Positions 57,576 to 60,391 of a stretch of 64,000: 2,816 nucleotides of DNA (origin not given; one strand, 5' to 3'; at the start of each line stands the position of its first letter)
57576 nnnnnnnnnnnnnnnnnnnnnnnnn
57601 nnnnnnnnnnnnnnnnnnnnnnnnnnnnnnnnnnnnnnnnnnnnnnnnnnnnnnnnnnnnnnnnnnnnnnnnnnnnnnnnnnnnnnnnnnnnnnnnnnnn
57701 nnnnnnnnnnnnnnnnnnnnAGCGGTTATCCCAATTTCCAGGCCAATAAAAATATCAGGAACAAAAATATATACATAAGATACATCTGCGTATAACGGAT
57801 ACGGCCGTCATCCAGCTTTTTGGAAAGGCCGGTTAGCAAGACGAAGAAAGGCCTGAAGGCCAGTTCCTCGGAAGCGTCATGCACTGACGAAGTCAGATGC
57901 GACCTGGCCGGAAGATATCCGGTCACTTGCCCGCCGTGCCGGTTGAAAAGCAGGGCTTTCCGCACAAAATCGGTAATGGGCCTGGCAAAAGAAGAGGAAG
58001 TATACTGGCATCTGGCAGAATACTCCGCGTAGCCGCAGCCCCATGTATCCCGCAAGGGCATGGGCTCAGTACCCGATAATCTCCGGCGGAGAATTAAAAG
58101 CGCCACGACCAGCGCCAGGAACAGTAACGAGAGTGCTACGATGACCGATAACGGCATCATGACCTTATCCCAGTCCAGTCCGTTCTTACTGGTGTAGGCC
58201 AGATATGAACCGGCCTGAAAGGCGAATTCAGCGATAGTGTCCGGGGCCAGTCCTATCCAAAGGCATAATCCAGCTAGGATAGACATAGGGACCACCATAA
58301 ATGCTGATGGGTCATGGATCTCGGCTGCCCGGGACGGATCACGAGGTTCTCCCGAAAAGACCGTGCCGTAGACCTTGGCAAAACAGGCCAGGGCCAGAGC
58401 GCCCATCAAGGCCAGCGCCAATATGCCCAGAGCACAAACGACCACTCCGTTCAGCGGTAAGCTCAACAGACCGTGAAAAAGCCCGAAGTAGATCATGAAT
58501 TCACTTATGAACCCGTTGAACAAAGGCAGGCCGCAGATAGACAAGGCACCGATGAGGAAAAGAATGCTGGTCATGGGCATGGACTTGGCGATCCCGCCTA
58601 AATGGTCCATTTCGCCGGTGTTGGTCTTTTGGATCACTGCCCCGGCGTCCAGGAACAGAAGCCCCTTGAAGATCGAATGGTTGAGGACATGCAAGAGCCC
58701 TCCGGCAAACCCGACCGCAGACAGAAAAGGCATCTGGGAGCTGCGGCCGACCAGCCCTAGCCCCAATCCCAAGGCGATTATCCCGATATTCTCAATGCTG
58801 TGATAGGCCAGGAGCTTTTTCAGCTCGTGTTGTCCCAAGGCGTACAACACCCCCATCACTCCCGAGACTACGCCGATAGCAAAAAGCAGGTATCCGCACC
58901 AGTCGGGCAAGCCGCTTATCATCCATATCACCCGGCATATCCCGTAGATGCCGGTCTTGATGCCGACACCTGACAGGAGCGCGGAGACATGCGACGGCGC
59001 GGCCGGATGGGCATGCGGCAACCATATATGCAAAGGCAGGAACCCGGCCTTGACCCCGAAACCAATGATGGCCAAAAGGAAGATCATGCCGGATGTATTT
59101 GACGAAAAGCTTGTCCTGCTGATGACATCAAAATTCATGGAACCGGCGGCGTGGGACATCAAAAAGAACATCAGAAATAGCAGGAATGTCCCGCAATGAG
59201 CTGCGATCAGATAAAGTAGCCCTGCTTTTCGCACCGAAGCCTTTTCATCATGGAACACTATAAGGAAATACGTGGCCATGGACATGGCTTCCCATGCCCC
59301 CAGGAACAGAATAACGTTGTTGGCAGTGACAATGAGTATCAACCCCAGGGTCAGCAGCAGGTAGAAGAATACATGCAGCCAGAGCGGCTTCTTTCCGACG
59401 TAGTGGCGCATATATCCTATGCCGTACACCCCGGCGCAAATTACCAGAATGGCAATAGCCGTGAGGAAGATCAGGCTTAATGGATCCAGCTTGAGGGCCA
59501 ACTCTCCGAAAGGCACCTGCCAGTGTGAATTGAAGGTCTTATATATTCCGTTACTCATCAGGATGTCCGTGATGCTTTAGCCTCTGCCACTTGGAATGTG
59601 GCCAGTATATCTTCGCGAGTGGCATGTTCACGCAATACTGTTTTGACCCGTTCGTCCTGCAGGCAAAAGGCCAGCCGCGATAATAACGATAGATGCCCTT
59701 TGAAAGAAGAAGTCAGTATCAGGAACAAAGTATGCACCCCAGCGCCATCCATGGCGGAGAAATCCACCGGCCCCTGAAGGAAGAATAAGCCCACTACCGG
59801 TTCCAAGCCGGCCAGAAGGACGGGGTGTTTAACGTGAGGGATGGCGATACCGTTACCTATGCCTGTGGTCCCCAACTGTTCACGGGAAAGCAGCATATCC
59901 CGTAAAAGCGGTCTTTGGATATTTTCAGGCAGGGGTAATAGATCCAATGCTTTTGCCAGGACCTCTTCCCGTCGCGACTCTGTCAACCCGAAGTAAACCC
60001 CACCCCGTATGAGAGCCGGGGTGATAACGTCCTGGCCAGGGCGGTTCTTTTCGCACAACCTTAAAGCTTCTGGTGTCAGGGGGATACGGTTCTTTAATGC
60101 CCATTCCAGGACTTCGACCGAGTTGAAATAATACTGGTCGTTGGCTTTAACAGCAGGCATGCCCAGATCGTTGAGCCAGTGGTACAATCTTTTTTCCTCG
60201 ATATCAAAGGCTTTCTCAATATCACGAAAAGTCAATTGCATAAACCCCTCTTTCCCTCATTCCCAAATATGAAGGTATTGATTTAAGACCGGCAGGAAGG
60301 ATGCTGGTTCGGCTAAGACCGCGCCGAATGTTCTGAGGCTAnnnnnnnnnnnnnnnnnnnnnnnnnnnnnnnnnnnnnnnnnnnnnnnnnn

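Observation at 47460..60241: Eleven-gene complex I / group-4-hydrogenase-related (Ehr-like) operon with a duplicated four-gene membrane module and no ferredoxin subunit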

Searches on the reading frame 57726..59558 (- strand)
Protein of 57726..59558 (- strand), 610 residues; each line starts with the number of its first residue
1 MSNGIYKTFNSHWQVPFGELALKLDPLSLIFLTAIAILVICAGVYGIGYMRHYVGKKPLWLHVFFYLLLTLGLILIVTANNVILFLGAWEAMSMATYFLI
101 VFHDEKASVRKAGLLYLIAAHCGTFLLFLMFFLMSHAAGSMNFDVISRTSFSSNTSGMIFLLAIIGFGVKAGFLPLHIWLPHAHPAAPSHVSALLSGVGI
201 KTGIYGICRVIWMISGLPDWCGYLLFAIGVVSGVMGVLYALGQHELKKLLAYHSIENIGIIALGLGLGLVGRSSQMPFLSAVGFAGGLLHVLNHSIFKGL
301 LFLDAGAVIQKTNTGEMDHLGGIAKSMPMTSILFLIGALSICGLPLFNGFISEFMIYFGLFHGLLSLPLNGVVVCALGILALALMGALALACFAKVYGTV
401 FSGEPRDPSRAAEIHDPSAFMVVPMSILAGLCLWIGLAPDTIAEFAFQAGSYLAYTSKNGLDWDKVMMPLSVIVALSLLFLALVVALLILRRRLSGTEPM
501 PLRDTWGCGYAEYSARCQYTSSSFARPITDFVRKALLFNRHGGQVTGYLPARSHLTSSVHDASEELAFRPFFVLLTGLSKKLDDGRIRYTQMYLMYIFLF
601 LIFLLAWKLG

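Call 3: search_protein_families(library=pfam, proteins=[window:57726-59558:-])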
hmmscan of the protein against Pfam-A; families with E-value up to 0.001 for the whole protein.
window:57726-59558:- (610 aa): 2 families
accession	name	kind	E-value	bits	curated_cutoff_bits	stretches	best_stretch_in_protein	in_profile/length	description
PF00361.26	Proton_antipo_M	-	1.2e-53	182.7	21.5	1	79-362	1-277/294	NADH:quinone oxidoreductase/Mrp antiporter, TM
PF00662.26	Proton_antipo_N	-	5.2e-05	23.5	24.5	1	20-52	11-43/51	NADH-Ubiquinone oxidoreductase (complex I), chain 5 N-terminus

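Call 4: search_protein_families(library=ncbifam, proteins=[window:57726-59558:-])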
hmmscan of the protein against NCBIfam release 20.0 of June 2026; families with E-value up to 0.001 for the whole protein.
window:57726-59558:- (610 aa): 71 families (the best 25 are shown)
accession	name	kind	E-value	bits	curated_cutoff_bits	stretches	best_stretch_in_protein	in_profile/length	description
NF005086.0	PRK06521.1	equivalog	2.3e-162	541.9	667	1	12-606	66-665/669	hydrogenase 4 subunit B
NF006418.0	PRK08667.1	equivalog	1.6e-114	383.8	794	1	17-533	68-561/644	hydrogenase membrane subunit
NF005958.0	PRK08042.1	equivalog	5.9e-77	259.9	727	1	15-532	64-560/608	formate hydrogenlyase subunit 3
NF006240.0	PRK08376.1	subfamily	2.4e-73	247.8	662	1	21-444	85-497/521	putative monovalent cation/H+ antiporter subunit D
NF006419.0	PRK08668.1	equivalog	1.4e-70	238.7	617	1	19-542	63-571/613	NADH dehydrogenase subunit M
NF009310.0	PRK12668.1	equivalog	1.7e-64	218.6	564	1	21-459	63-454/584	Na(+)/H(+) antiporter subunit D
NF009288.0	PRK12648.1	equivalog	7.4e-60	203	1104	1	13-491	62-523/954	monovalent cation/H+ antiporter subunit A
NF005044.0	PRK06458.1-4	equivalog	1.1e-58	199.4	610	1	22-449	70-490/531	hydrogenase 4 subunit F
TIGR01972.1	NDH_I_M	subfamily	1.7e-55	188.6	263.8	1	19-445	71-474/486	NADH-quinone oxidoreductase subunit M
TIGR00940.1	2a6301s01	subfamily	2e-53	181.9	920.45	1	17-444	65-494/793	monovalent cation:proton antiporter subunit A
NF005097.0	PRK06525.1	equivalog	4.2e-53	180.7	430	1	20-431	70-467/480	hydrogenase 4 subunit D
NF009287.0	PRK12647.1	equivalog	4.8e-52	177.5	937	1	19-495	69-522/773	putative monovalent cation/H+ antiporter subunit A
NF009285.0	PRK12645.1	equivalog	3e-49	168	1028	1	20-449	72-503/804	Na+/H+ antiporter subunit A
NF005141.0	PRK06590.1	equivalog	6e-49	167.5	556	1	19-489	74-509/615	NADH-quinone oxidoreductase subunit L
TIGR01974.1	NDH_I_L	subfamily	7.6e-49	167.2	407.5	1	19-490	75-530/630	NADH-quinone oxidoreductase subunit L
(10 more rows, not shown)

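Call 56: find_homologous_proteins(query=window:57726-59558:-, max_evalue=1e-30)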
Query window:57726-59558:- (610 aa): 7938 proteins with E <= 1e-30 among 8000 candidates; the best 120 are listed.
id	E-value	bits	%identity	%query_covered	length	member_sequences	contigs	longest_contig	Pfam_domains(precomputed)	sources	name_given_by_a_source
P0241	0.0e+0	1351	100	100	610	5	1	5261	PF00361.26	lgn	-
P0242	5.5e-274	929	69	99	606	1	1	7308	PF00662.27,PF00361.26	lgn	-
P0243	1.7e-272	924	68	99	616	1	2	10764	PF00361.26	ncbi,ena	-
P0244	8.7e-272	921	69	99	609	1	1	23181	PF00662.27,PF00361.26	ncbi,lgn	-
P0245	3.2e-269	913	68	99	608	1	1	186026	PF00662.27,PF00361.26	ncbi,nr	ncbi:MAG: hydrogenase [Candidatus Omnitrophica bacterium]|nr:hydrogenase [Candidatus Omnitrophota ba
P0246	1.0e-268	911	67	99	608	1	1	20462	PF00361.26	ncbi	-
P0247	1.3e-268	911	69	99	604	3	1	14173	PF00662.27,PF00361.26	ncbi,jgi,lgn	-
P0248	1.9e-268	910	67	99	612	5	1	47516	PF00361.26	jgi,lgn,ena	-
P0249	3.2e-268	909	66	99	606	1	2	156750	PF00361.26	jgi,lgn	-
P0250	3.4e-268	909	66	99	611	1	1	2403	PF00662.27,PF00361.26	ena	-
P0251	2.0e-267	907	66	99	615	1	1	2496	PF00662.27,PF00361.26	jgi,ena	-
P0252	3.8e-267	906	66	99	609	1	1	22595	PF00361.26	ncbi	-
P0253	5.3e-267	905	66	99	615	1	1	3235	PF00662.27,PF00361.26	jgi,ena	-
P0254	1.9e-266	904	66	98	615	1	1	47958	PF00662.27,PF00361.26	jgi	jgi:hydrogenase-4 component B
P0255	4.5e-266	902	68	99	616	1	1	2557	PF00361.26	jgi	jgi:hydrogenase-4 component B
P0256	4.5e-266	902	66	98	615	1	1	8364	PF00662.27,PF00361.26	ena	-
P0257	1.1e-265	901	66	99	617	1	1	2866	PF00662.27,PF00361.26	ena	-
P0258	1.2e-265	901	66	99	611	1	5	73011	PF00662.27,PF00361.26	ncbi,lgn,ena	-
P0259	5.8e-265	899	67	99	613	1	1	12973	PF00361.26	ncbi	ncbi:MAG: proton-conducting transporter membrane subunit [Candidatus Omnitrophota bacterium]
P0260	1.9e-264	897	65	99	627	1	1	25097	PF00361.26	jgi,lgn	jgi:hydrogenase-4 component B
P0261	1.9e-263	894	67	99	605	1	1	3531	PF00361.26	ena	-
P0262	2.8e-263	893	67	99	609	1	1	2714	PF00361.26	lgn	-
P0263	3.5e-263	893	65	99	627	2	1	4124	PF00662.27,PF00361.26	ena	-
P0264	1.1e-262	891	64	99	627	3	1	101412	PF00662.27,PF00361.26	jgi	-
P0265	1.9e-262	890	68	99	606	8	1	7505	PF00662.27,PF00361.26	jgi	-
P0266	5.2e-262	889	66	99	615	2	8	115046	PF00662.27,PF00361.26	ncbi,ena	-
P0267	1.3e-261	888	64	99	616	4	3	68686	PF00662.27,PF00361.26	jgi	-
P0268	2.7e-261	887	67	99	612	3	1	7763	PF00662.27,PF00361.26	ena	-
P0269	1.4e-260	884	68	98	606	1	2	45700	PF00662.27,PF00361.26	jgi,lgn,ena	-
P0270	3.9e-260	883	64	99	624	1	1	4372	PF00662.27,PF00361.26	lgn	-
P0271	3.3e-259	880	65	99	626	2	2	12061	PF00662.27,PF00361.26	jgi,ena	-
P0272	9.0e-259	878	65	99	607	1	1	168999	PF00662.27,PF00361.26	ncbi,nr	ncbi:MAG: hydrogenase [Candidatus Omnitrophica bacterium]|nr:hydrogenase [Candidatus Omnitrophota ba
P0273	1.5e-258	878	66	98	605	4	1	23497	PF00662.27,PF00361.26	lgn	-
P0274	1.8e-258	877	66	99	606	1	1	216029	PF00662.27,PF00361.26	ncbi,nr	ncbi:MAG: hydrogenase [Candidatus Omnitrophica bacterium]|nr:hydrogenase [Candidatus Omnitrophota ba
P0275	2.9e-258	877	66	99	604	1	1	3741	PF00662.27,PF00361.26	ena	-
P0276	5.6e-258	876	67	99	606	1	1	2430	PF00361.26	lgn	-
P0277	6.4e-258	875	63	99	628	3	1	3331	PF00361.26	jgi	-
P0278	8.9e-258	875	65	99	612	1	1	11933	PF00361.26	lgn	-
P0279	1.5e-257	874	67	98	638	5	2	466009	PF00361.26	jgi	-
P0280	7.1e-257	872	64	99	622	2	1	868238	PF00662.27,PF00361.26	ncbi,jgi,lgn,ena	ncbi:MAG: proton-conducting transporter membrane subunit [Candidatus Omnitrophota bacterium]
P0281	1.2e-255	868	67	99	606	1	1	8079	PF00361.26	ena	-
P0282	3.6e-255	866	65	99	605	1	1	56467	PF00662.27,PF00361.26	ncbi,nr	ncbi:MAG: hydrogenase [Candidatus Omnitrophica bacterium]|nr:hydrogenase [Candidatus Omnitrophota ba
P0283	4.3e-255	866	66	99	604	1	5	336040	PF00361.26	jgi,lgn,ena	-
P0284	1.3e-254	865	63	99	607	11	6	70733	PF00361.26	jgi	-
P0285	6.5e-254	862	66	99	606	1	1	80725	PF00662.27,PF00361.26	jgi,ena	-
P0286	1.1e-253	861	63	99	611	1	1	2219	PF00662.27,PF00361.26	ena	-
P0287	1.1e-253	861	64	99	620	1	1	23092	PF00662.27,PF00361.26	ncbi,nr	ncbi:MAG: hydrogenase [Candidatus Omnitrophica bacterium]|nr:hydrogenase [Candidatus Omnitrophota ba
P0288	3.4e-253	860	64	99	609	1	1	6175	PF00662.27,PF00361.26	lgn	-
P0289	3.9e-252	856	63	99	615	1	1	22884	PF00361.26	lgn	-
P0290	5.6e-252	856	64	99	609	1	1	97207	PF00361.26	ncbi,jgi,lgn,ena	ncbi:MAG: proton-conducting transporter membrane subunit [Candidatus Omnitrophota bacterium]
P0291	6.6e-252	856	63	99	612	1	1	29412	PF00361.26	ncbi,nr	ncbi:MAG: hydrogenase [Candidatus Omnitrophica bacterium]|nr:hydrogenase [Candidatus Omnitrophota ba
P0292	8.4e-252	855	65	99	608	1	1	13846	PF00361.26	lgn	-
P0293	1.2e-251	855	62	99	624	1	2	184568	PF00662.27,PF00361.26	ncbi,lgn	-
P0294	2.3e-251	854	64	98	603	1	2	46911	PF00361.26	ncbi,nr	ncbi:MAG: hydrogenase [Candidatus Omnitrophica bacterium]|nr:hydrogenase [Candidatus Omnitrophota ba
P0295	1.5e-250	851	61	99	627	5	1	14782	PF00361.26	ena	-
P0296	1.1e-249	848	62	99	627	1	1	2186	PF00361.26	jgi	jgi:hydrogenase-4 component B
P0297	2.6e-249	847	64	99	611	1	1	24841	PF00361.26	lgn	-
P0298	6.5e-249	846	65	99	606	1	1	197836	PF00662.27,PF00361.26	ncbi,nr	ncbi:MAG: hydrogenase [Candidatus Omnitrophica bacterium]|nr:hydrogenase [Candidatus Omnitrophota ba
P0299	1.3e-247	841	63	98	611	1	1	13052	PF00361.26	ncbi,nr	ncbi:MAG: hydrogenase [Candidatus Omnitrophica bacterium]|nr:hydrogenase [Candidatus Omnitrophota ba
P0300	1.9e-247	841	65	97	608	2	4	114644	PF00662.27,PF00361.26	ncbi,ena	-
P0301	1.7e-244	831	65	99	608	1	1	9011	PF00361.26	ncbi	-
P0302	3.4e-244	830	64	99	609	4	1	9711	PF00662.27,PF00361.26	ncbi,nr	ncbi:MAG: proton-conducting transporter membrane subunit [Candidatus Omnitrophica bacterium]|nr:prot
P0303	5.4e-240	816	63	99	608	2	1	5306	PF00662.27,PF00361.26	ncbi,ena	-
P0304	9.9e-238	809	66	90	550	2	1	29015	PF00361.26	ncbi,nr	ncbi:MAG: hydrogenase [Candidatus Omnitrophica bacterium]|nr:hydrogenase [Candidatus Omnitrophota ba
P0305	1.0e-237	809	61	99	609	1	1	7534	PF00662.27,PF00361.26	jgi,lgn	jgi:hydrogenase-4 component B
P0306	3.5e-235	800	73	79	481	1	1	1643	PF00361.26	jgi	jgi:hydrogenase-4 component B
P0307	6.2e-235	800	60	98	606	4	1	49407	PF00361.26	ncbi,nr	ncbi:MAG TPA: proton-conducting transporter membrane subunit [Candidatus Omnitrophota bacterium]|nr:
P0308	1.5e-234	798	59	99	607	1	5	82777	PF00662.27,PF00361.26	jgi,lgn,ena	-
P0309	4.4e-229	780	66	90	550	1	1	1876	PF00361.26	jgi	jgi:hydrogenase-4 component B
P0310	8.6e-229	779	59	98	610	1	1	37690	PF00662.27,PF00361.26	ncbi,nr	ncbi:MAG: hydrogenase [Candidatus Omnitrophica bacterium]|nr:hydrogenase [Candidatus Omnitrophota ba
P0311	3.9e-227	774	60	98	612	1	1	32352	PF00361.26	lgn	-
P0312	1.7e-222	758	60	94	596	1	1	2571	PF00662.27,PF00361.26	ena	-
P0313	2.0e-205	702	63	85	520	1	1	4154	PF00361.26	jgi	jgi:hydrogenase-4 component B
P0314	1.1e-197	676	68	73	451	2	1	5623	PF00361.26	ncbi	ncbi:MAG: proton-conducting transporter membrane subunit, partial [Candidatus Omnitrophota bacterium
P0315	2.0e-197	676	65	76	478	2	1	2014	PF00662.27,PF00361.26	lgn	-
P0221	8.6e-194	664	52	99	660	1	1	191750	PF00662.27,PF00361.26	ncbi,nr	ncbi:MAG: hydrogenase [Candidatus Omnitrophica bacterium]|nr:hydrogenase [Candidatus Omnitrophota ba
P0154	9.9e-192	657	52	99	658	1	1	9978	PF00361.26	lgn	-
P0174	1.2e-191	657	52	98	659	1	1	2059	PF00361.26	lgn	-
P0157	1.3e-191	656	52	99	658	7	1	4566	PF00361.26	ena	-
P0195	1.3e-191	656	52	98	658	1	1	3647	PF00361.26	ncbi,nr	ncbi:MAG: hydrogenase [Candidatus Omnitrophica bacterium]|nr:hydrogenase [Candidatus Omnitrophota ba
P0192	6.0e-191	654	51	99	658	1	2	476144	PF00361.26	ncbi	-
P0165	3.5e-190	652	51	99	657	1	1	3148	PF00361.26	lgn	-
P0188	3.5e-190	652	52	99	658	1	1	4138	PF00361.26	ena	-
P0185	3.8e-190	652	50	99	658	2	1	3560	PF00361.26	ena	-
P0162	4.2e-190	651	51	99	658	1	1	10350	PF00361.26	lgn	-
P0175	9.3e-190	650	51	98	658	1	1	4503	PF00361.26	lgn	-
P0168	2.8e-189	649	51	99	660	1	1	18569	PF00361.26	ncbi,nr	ncbi:MAG: hydrogenase [Candidatus Omnitrophica bacterium]|nr:hydrogenase [Candidatus Omnitrophota ba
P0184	2.8e-189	649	51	99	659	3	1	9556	PF00361.26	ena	-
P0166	3.5e-189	648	51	99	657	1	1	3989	PF00361.26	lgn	-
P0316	4.4e-189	648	66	73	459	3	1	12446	PF00361.26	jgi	-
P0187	4.7e-189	648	51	99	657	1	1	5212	PF00361.26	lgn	-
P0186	6.4e-189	648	51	100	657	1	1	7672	PF00361.26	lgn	-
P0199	7.4e-189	647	52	98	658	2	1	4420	PF00361.26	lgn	-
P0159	2.3e-188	646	52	98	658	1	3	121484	PF00361.26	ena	-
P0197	2.7e-188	645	50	99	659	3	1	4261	PF00361.26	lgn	-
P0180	5.0e-188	645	52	99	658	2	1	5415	PF00361.26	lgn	-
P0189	8.1e-188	644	52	98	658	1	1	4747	PF00361.26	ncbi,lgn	-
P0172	1.9e-187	643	51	98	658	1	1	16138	PF00361.26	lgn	-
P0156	2.4e-187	642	51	99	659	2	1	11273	PF00361.26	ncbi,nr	ncbi:MAG: proton-conducting transporter membrane subunit [Candidatus Omnitrophota bacterium]|nr:prot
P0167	2.6e-187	642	51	99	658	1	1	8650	PF00361.26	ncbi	-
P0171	4.0e-187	642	50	99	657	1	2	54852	PF00361.26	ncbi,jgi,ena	-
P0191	1.4e-186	640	50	98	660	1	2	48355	PF00361.26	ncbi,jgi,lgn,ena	-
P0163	1.4e-186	640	50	99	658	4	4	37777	PF00361.26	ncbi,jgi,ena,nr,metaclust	ncbi:MAG: hypothetical protein A2787_05825 [Omnitrophica WOR_2 bacterium RIFCSPHIGHO2_01_FULL_48_9]|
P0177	1.9e-186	639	52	98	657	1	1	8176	PF00361.26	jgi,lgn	-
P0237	2.2e-186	639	50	98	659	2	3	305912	PF00361.26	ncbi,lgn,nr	ncbi:MAG: hydrogenase [Candidatus Omnitrophica bacterium]|nr:hydrogenase [Candidatus Omnitrophota ba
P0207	5.4e-186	638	50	98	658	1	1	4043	PF00361.26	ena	-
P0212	6.8e-186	638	51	98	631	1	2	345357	PF00361.26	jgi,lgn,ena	-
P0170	8.1e-186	637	51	99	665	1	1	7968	PF00361.26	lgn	-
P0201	1.8e-185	636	50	100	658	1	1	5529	PF00361.26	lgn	-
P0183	5.0e-185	635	51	99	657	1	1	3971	PF00361.26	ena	-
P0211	6.9e-185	634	52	98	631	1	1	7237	PF00361.26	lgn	-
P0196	7.3e-185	634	51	100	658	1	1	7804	PF00361.26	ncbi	-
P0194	8.4e-185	634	50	99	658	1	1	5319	PF00361.26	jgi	jgi:hydrogenase-4 component B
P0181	1.1e-184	634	50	99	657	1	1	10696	PF00361.26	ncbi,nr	ncbi:MAG: hydrogenase [Candidatus Omnitrophica bacterium]|nr:hydrogenase [Candidatus Omnitrophota ba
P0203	1.2e-184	633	51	98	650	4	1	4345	PF00361.26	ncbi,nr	ncbi:MAG TPA: proton-conducting transporter membrane subunit [Candidatus Omnitrophota bacterium]|nr:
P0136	1.8e-184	633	50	99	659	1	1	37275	PF00361.26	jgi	jgi:hydrogenase-4 component B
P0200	2.7e-184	632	50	100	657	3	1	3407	PF00361.26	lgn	-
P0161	3.7e-184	632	51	98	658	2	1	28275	PF00361.26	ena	-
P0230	3.8e-184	632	50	98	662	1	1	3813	PF00361.26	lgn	-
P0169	1.6e-183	630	50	99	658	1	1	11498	PF00361.26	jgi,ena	-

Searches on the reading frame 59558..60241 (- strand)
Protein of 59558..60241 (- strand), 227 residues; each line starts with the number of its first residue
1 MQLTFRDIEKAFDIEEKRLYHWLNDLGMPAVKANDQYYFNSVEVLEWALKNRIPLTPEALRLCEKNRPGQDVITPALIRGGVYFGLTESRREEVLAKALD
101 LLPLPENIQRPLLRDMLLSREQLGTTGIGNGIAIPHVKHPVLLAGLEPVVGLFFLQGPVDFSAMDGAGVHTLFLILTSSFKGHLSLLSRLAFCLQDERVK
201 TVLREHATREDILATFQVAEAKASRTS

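Call 3: search_protein_families(library=pfam, proteins=[window:59558-60241:-])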
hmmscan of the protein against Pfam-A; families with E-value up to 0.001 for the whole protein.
window:59558-60241:- (227 aa): 1 family
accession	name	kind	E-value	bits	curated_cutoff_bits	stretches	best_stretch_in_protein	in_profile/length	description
PF00359.27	PTS_EIIA_2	-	5.2e-19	69.1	27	1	88-216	14-141/144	Phosphoenolpyruvate-dependent sugar phosphotransferase system, EIIA 2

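Call 4: search_protein_families(library=ncbifam, proteins=[window:59558-60241:-])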
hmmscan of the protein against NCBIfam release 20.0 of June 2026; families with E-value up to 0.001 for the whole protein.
window:59558-60241:- (227 aa): 8 families
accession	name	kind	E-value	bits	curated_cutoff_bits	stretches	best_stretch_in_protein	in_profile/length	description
TIGR01419.1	nitro_reg_IIA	equivalog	5.3e-18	65.3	138.7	1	114-214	44-141/145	PTS IIA-like nitrogen regulatory protein PtsN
NF008145.0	PRK10896.1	equivalog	9.7e-15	54.6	221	1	109-212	46-149/161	PTS IIA-like nitrogen regulatory protein PtsN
TIGR00848.1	fruA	subfamily_domain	1.2e-14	54.3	103.5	1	113-200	39-126/129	fructose PTS transporter subunit IIA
NF007293.0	PRK09765.1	equivalog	5.2e-07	28.6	763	1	116-220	48-153/639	PTS 2-O-a-mannosyl-D-glycerate transporter subunit IIABC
NF008319.0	PRK11109.1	equivalog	6e-07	29.1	302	1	115-217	42-140/376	fused PTS fructose transporter subunit IIA/HPr protein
NF007389.0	PRK09913.1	equivalog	1.1e-06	28.7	151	1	113-205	42-132/148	PTS fructose transporter subunit IIA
NF010351.0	PRK13779.1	equivalog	0.00019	20.4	766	1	106-204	33-127/503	bifunctional PTS system fructose-specific transporter subunit IIA/HPr protein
NF011663.0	PRK15083.1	subfamily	0.00083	17.5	589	1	80-216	500-634/639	PTS mannitol transporter subunit IICBA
